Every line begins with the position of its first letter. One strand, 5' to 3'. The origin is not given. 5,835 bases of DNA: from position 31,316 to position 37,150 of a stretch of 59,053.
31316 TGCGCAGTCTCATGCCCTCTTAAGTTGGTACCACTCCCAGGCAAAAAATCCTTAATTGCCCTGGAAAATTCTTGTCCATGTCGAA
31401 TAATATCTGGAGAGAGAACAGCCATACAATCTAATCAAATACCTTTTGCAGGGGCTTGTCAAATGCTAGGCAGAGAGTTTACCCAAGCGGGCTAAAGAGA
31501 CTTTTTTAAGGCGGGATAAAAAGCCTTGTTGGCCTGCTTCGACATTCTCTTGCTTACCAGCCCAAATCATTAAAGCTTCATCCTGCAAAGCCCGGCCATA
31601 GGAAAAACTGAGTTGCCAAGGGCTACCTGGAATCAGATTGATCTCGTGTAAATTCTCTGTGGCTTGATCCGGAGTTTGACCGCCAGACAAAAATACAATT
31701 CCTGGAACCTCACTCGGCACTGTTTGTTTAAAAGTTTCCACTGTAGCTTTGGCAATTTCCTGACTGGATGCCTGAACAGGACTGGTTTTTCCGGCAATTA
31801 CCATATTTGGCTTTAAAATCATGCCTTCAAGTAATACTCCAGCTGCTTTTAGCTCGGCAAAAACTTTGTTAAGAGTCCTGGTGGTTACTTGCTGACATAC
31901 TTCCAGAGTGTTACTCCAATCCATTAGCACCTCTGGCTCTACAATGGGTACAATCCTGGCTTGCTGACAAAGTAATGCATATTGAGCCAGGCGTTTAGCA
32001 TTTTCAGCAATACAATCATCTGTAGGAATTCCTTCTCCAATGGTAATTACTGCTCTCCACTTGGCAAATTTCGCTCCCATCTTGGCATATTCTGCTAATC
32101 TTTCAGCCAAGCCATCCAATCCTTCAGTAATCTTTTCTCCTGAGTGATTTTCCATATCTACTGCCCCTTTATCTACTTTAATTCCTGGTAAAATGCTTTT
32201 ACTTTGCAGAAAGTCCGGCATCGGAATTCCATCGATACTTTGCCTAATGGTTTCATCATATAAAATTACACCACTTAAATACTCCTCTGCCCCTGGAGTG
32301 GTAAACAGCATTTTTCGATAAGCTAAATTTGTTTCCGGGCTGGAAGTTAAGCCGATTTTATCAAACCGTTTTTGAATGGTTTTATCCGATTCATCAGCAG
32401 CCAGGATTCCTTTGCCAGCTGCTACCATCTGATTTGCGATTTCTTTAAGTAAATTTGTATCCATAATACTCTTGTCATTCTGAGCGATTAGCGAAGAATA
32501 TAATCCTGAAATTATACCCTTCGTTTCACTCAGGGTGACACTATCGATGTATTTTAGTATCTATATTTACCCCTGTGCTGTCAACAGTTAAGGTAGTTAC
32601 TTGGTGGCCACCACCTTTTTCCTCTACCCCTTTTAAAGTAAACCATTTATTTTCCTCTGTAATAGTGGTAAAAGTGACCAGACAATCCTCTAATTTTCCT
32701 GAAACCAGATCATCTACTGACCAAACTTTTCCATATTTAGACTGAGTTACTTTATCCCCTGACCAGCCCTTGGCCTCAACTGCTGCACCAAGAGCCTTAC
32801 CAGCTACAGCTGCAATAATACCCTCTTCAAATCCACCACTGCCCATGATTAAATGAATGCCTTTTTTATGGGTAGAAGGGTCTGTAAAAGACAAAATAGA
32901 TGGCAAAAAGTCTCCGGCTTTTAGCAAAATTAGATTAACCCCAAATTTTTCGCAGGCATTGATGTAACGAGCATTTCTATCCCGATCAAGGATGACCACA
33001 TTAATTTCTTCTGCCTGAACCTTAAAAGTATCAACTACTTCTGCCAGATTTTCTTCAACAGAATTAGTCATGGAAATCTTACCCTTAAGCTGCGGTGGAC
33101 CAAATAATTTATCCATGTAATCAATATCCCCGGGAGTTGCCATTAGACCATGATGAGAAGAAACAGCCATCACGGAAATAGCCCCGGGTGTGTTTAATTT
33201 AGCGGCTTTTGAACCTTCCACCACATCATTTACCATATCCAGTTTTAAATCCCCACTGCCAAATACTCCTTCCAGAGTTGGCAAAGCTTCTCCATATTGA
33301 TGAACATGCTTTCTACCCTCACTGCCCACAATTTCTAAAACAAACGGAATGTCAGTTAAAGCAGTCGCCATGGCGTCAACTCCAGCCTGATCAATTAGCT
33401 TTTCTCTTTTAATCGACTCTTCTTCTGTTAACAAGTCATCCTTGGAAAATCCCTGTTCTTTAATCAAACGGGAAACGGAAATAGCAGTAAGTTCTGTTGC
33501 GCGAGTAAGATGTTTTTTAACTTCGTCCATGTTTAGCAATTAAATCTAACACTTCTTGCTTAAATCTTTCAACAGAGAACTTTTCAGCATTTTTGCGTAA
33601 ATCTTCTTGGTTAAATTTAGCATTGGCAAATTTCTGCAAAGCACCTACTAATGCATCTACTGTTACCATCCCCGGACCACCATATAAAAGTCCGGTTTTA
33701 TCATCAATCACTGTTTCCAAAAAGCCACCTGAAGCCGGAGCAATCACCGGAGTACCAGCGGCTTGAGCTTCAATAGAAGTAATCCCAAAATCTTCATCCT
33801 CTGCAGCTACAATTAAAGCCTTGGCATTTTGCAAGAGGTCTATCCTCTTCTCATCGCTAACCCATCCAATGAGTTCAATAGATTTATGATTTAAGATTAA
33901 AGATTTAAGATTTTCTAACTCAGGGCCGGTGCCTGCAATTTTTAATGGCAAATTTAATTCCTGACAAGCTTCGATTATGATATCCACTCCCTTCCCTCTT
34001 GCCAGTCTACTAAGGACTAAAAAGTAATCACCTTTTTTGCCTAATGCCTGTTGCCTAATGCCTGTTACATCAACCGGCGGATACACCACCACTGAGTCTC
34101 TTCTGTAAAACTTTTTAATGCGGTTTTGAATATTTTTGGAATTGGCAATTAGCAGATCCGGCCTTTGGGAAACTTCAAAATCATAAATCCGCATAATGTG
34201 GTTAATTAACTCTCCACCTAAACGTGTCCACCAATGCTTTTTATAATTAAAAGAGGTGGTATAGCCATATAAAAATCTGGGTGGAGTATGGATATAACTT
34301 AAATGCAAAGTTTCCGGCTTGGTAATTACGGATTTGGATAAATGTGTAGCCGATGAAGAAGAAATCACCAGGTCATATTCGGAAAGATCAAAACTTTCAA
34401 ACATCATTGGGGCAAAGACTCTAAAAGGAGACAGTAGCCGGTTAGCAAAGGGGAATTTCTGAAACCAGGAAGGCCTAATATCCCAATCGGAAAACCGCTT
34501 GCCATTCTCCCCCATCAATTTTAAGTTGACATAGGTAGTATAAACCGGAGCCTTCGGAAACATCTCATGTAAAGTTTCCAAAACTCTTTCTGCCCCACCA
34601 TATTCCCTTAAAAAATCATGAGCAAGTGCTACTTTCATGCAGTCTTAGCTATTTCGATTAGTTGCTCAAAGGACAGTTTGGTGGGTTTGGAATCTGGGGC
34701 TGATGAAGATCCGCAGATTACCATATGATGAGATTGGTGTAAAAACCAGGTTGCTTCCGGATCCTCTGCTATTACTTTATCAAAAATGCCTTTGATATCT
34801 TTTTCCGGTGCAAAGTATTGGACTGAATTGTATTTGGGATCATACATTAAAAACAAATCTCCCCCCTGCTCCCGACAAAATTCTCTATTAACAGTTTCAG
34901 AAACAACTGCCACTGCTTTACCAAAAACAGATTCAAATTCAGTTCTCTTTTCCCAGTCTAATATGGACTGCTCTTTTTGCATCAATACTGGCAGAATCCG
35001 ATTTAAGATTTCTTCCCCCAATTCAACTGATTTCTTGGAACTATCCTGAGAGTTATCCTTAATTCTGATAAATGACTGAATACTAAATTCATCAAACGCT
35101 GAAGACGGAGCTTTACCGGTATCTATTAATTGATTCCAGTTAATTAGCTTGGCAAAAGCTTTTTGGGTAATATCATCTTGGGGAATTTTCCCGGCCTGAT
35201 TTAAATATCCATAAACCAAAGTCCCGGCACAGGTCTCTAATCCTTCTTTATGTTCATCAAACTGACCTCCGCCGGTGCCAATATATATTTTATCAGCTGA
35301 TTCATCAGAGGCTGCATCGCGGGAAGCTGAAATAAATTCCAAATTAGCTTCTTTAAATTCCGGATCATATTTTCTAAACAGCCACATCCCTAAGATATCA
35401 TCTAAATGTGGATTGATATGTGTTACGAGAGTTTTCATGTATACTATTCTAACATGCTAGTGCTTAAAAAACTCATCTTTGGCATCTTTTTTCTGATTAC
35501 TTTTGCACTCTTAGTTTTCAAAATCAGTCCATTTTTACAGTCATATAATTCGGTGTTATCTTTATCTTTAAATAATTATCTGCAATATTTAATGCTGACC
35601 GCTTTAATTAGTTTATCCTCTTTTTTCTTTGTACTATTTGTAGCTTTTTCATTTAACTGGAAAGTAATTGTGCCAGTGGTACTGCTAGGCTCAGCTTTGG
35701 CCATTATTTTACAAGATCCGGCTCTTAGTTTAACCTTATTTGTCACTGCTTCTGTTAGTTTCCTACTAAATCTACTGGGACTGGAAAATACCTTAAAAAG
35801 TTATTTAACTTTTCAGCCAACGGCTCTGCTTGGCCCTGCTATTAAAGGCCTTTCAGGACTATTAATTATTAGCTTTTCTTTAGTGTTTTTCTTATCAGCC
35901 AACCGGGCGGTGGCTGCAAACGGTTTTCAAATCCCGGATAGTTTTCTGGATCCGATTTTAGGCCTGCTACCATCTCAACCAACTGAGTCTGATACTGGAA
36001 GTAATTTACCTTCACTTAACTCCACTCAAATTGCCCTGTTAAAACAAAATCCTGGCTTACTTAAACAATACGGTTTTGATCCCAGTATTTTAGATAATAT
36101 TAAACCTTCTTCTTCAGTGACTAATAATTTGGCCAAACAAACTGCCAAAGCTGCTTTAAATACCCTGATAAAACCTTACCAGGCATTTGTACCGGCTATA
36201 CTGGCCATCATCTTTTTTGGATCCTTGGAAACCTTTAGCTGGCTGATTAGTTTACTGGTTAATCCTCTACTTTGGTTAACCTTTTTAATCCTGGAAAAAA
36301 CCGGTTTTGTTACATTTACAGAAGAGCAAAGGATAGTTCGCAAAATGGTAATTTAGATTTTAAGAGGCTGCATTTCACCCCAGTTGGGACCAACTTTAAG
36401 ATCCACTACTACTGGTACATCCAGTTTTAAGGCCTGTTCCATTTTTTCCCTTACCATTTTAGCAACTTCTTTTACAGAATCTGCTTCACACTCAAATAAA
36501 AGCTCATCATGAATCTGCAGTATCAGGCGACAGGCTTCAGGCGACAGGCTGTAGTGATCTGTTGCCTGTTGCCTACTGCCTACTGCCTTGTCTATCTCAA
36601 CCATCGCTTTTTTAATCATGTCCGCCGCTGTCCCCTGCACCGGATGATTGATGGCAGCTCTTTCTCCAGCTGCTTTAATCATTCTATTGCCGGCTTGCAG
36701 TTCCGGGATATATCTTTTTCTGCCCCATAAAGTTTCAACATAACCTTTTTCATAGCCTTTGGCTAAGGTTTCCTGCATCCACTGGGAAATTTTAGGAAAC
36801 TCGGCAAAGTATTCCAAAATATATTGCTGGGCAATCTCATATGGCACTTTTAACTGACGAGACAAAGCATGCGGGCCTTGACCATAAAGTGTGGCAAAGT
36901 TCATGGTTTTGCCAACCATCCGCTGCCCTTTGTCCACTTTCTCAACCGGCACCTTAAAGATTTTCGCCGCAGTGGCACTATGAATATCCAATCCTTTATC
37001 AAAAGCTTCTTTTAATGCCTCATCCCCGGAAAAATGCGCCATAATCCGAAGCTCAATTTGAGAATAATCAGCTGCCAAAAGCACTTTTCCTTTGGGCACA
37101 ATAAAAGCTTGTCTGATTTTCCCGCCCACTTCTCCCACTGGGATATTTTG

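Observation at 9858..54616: The same GC-rich heptanucleotide tract (CCTGTTG)n is embedded in-frame in at least eight unrelated, mostly essential genes with a constant DNA polarity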

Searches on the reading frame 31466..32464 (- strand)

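Call 47: search_protein_families(library=pfam, proteins=[window:31466-32464:-], max_evalue=0.0001)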
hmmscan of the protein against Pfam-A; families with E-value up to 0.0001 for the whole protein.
window:31466-32464:- (332 aa): 1 family
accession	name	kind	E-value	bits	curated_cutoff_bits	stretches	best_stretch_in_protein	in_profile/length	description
PF00274.25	Glycolytic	-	1.5e-124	415.7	22.2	1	6-330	2-329/349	Fructose-bisphosphate aldolase class-I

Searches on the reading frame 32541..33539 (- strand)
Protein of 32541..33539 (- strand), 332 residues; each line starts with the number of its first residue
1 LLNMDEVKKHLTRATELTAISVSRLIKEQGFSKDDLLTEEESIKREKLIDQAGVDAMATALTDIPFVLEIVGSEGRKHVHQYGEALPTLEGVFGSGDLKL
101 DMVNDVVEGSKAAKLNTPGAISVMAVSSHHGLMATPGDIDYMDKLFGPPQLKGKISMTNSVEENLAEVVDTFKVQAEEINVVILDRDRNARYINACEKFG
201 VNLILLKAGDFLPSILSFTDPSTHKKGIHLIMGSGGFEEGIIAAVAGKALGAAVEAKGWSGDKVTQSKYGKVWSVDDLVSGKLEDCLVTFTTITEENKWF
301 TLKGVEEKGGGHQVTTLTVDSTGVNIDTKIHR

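Call 97: search_protein_families(library=pfam, proteins=[window:32541-33539:-], max_evalue=0.0001)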
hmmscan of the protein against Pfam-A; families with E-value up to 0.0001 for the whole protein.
window:32541-33539:- (332 aa): 1 family
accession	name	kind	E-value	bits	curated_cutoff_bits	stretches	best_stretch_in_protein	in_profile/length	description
PF03320.18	FBPase_glpX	-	2.4e-44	151.9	27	1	46-322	27-296/307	Bacterial fructose-1,6-bisphosphatase, glpX-encoded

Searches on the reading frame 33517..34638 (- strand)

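Call 6: search_protein_families(library=pfam, proteins=[window:33517-34638:-])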
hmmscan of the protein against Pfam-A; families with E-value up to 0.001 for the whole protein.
window:33517-34638:- (373 aa): 4 families
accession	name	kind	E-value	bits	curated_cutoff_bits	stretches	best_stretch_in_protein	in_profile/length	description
PF00534.26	Glycos_transf_1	-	4.8e-28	98.3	26.4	1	196-353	8-171/172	Glycosyl transferases group 1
PF13692.12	Glyco_trans_1_4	-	1.4e-17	64.7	27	1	205-319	3-124/142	Glycosyl transferases group 1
PF20706.3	GT4-conflict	-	1.4e-07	31.3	26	1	171-314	162-323/385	Family 4 Glycosyltransferase in conflict systems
PF13439.12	Glyco_transf_4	-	1.8e-07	31.8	28.5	1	13-191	1-168/170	Glycosyltransferase Family 4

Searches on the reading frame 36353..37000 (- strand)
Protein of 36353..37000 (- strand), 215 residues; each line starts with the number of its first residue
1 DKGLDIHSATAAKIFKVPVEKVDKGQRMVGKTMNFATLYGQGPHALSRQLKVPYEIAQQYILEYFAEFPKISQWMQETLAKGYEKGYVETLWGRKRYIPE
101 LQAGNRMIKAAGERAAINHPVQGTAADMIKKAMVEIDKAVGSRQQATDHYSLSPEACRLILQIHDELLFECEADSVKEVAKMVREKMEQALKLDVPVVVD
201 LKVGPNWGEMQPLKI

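Call 63: search_solved_structures(query=window:36353-37000:-, show_alignments=1, max_evalue=1e-20)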
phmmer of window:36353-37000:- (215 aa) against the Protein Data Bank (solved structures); distinct sequences matched with E-value up to 1e-20: 63 (the best 60 are shown).
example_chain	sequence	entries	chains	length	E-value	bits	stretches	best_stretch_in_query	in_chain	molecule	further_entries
8oo6_A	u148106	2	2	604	8.7e-51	175.7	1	2-209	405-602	DNA polymerase I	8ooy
1d9d_A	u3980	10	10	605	8.7e-51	175.7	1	2-209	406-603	DNA POLYMERASE I | PROTEIN (DNA POLYMERASE I KLENOW FRAGMENT (E.C.2.7.7.7)) | PROTEIN (DNA POLYMERASE I-KLENOW FRAGMENT (E.C.2.7.7.7))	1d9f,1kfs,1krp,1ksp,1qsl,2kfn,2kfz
1dpi_A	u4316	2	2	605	8.7e-51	175.7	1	2-209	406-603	DNA POLYMERASE I KLENOW FRAGMENT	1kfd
1kln_A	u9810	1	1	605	8.9e-51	175.7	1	2-209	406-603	PROTEIN (DNA POLYMERASE I KLENOW FRAGMENT (E.C.2.7.7.7))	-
1d8y_A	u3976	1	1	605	8.9e-51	175.7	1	2-209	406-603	DNA POLYMERASE I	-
4xiu_A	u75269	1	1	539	1.1e-49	172.1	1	2-207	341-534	DNA polymerase I, thermostable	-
4n56_A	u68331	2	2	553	1.2e-49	172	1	2-207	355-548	DNA polymerase I, thermostable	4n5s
2ktq_A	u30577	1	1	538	1.5e-49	171.7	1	2-207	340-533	PROTEIN (LARGE FRAGMENT OF DNA POLYMERASE I)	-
4ktq_A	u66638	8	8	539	1.5e-49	171.6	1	2-207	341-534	PROTEIN (LARGE FRAGMENT OF DNA POLYMERASE I) | DNA polymerase I, thermostable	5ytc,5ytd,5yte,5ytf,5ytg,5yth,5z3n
1jxe_A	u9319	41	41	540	1.5e-49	171.6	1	2-207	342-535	TAQ DNA POLYMERASE I | PROTEIN (LARGE FRAGMENT OF DNA POLYMERASE I) | DNA polymerase I, thermostable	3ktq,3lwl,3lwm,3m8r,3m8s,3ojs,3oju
6fbc_A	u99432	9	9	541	1.5e-49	171.6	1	2-207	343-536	DNA polymerase I, thermostable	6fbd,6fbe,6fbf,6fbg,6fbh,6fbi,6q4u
5w6k_A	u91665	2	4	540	1.5e-49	171.6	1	2-207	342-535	DNA polymerase I, thermostable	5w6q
1ktq_A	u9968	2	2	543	1.5e-49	171.6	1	2-207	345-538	DNA POLYMERASE I | PROTEIN (DNA POLYMERASE I)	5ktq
3po4_A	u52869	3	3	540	1.6e-49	171.5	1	2-207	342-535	DNA polymerase I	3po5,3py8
5o7t_A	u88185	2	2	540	1.6e-49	171.5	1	2-207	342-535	DNA polymerase I, thermostable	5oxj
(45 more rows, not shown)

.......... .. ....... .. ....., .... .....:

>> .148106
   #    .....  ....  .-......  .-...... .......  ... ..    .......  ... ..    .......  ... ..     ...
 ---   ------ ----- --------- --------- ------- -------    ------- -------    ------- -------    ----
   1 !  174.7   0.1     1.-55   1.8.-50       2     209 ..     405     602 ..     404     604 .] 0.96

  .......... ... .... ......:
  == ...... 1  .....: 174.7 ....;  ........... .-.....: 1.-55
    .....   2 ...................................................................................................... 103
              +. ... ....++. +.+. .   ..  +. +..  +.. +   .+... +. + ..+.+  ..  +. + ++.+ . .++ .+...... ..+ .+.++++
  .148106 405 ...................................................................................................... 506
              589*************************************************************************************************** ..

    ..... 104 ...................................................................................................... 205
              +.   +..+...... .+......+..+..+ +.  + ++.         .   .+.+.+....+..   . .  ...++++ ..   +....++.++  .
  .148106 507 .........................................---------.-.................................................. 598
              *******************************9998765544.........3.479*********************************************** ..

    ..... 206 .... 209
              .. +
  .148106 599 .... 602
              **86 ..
